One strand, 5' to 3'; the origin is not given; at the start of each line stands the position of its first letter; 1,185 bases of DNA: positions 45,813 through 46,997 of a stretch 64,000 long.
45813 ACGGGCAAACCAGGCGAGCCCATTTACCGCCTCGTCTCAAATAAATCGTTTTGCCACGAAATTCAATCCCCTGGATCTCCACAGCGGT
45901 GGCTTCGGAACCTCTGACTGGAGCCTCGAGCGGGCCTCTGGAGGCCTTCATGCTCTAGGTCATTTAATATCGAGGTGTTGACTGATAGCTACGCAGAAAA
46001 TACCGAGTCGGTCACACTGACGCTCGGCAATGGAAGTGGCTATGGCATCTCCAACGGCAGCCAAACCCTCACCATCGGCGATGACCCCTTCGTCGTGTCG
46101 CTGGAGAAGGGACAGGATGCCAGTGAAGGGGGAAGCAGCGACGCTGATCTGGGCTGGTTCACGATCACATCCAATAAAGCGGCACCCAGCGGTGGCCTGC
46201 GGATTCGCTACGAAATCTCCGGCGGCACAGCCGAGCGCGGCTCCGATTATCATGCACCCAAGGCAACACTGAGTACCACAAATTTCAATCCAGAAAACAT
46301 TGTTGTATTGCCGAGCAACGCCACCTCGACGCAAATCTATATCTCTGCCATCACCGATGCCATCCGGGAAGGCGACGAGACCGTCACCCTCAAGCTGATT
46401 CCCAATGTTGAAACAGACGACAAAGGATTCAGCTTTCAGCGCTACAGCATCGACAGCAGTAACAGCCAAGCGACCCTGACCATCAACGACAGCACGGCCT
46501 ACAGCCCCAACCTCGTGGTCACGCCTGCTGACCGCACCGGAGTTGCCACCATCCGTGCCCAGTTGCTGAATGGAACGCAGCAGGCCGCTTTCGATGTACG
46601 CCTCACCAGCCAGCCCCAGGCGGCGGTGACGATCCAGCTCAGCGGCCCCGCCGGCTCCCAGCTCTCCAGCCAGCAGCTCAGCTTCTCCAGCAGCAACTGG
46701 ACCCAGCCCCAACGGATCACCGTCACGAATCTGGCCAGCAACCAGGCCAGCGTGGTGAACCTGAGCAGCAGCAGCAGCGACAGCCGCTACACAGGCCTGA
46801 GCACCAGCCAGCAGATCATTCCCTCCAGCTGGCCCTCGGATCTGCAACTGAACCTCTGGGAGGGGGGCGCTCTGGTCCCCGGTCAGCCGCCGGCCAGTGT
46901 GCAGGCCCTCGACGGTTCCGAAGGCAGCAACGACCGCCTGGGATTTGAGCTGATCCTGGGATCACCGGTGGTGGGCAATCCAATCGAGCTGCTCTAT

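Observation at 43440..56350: Compositionally foreign ~13-kb island wedged between hisIE and mpg, holding only one locus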

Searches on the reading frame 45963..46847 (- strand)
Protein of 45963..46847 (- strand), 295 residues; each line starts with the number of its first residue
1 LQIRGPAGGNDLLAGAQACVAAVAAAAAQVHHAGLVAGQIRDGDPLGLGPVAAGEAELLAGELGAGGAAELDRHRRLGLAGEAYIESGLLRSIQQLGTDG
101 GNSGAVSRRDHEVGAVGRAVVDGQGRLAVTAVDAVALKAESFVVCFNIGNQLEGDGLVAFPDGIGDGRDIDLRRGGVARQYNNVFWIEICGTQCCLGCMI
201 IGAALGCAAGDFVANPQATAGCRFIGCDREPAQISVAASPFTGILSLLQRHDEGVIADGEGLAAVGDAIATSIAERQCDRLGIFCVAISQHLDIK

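Call 76: search_protein_families(library=pfam, proteins=[window:45963-46847:-], max_evalue=0.01)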
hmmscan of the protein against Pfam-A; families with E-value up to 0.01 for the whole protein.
window:45963-46847:- (295 aa): 0 families
